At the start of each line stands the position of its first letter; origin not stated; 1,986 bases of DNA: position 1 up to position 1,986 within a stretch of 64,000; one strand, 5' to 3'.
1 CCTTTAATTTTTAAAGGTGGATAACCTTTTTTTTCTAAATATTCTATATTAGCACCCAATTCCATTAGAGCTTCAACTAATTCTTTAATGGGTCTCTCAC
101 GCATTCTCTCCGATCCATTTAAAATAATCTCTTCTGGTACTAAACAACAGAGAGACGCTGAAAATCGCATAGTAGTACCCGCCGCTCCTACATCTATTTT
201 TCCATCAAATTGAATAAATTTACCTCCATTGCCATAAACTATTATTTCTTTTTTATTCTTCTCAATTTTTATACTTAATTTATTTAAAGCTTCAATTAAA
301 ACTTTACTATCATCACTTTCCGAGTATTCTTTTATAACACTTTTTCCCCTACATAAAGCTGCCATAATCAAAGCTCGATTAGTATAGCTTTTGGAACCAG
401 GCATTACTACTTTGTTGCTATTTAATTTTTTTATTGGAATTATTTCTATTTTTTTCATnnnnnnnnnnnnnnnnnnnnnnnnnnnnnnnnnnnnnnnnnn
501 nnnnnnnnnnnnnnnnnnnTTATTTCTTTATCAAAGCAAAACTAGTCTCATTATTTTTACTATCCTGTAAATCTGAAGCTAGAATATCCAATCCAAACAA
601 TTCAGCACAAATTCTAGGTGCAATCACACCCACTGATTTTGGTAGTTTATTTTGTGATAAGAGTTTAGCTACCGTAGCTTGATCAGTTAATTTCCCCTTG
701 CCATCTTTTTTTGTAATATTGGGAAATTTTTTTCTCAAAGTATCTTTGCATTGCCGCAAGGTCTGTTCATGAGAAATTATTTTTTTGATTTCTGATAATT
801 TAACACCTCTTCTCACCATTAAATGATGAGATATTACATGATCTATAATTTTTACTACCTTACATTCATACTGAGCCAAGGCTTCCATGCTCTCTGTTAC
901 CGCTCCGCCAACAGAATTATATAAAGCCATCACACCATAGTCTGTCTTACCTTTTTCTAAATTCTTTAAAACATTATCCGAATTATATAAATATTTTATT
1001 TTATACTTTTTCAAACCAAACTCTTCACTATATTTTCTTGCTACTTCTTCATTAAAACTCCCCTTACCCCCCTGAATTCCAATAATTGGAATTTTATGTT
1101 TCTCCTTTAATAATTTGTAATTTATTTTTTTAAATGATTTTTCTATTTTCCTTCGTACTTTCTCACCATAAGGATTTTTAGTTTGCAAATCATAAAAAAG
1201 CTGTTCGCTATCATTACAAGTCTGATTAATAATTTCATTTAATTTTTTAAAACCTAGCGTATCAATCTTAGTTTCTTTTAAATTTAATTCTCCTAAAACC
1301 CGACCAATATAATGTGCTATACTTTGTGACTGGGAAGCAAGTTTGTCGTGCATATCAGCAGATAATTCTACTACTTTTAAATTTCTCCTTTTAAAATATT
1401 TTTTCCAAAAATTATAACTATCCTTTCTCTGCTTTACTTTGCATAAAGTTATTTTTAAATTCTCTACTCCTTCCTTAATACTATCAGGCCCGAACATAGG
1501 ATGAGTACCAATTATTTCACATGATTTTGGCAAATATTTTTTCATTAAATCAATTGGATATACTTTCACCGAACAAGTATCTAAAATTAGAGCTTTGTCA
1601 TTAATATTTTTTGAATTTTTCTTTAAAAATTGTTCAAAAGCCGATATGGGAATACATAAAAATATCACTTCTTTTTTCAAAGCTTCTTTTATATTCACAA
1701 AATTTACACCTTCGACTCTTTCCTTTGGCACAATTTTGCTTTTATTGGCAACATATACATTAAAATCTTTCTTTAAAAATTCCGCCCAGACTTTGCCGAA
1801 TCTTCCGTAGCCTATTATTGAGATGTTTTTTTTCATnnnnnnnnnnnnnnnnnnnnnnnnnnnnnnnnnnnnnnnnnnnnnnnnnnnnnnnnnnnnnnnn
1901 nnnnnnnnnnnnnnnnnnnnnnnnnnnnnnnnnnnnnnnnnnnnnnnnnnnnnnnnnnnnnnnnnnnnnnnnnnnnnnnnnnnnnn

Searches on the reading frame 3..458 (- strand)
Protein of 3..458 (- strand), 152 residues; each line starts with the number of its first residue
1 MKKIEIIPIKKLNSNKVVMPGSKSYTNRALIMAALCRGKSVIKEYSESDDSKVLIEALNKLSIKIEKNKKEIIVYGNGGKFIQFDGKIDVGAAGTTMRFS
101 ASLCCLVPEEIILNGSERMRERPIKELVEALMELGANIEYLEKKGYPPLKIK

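Call 74: search_protein_families(library=pfam, proteins=[window:3-458:-], max_evalue=0.001)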
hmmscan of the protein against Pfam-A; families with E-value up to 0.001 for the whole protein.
window:3-458:- (152 aa): 1 family
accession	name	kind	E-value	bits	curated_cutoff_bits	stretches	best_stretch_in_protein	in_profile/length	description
PF00275.25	EPSP_synthase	-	4.8e-36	124.8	22.8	1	15-152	9-150/417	EPSP synthase (3-phosphoshikimate 1-carboxyvinyltransferase)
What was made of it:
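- On Intrinsic (Rho-independent) terminator: At site 1 the next start is 15 nt after the hairpin (call 74).
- Checked: One addition: site 1 is followed 15 nt later by the start (458-456, minus strand) of an EPSP synthase gene (call 74), so it sits inside a co-oriented gene pair.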

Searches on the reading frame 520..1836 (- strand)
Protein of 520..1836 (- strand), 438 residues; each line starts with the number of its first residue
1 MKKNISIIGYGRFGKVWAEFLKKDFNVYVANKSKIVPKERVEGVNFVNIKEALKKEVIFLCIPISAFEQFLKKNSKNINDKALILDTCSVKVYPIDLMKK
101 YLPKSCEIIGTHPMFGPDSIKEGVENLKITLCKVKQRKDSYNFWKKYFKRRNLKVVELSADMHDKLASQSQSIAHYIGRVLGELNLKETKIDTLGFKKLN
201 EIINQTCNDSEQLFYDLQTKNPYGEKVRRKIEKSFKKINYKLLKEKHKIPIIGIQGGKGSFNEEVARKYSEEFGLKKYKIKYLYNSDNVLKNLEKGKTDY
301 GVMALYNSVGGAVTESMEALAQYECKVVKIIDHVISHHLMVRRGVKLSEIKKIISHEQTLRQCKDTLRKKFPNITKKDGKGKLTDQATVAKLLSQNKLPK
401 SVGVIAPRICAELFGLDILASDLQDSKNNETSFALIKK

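Call 16: search_protein_families(library=pfam, proteins=[window:520-1836:-])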
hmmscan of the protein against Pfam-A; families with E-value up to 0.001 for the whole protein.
window:520-1836:- (438 aa): 4 families
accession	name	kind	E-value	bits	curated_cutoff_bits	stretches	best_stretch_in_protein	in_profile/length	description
PF00800.23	PDT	-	9.2e-40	136.8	25.2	1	252-438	1-178/181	Prephenate dehydratase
PF02153.23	PDH_N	-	7.4e-17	61.7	26.5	1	47-132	37-128/154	Prephenate dehydrogenase, nucleotide-binding domain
PF03807.23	F420_oxidored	-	7.8e-06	26.8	21.6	1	5-84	2-89/94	NADP oxidoreductase coenzyme F420-dependent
PF07991.19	KARI_N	-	3.5e-05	23.9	20.6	1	2-80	4-87/165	Acetohydroxy acid isomeroreductase, NADPH-binding domain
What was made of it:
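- Checked: Site 1 follows the stop codon (522-520) of a PDH_N+PDT fusion, tyrA/pheA, ORF 520-1836 on the minus strand (call 16).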

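Call 36: find_encoding_contigs(protein=window:520-1836:-, flank=10000, max_places=6)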
Protein window:520-1836:- (438 aa): 1 contig read that carries it; 1 place shown.
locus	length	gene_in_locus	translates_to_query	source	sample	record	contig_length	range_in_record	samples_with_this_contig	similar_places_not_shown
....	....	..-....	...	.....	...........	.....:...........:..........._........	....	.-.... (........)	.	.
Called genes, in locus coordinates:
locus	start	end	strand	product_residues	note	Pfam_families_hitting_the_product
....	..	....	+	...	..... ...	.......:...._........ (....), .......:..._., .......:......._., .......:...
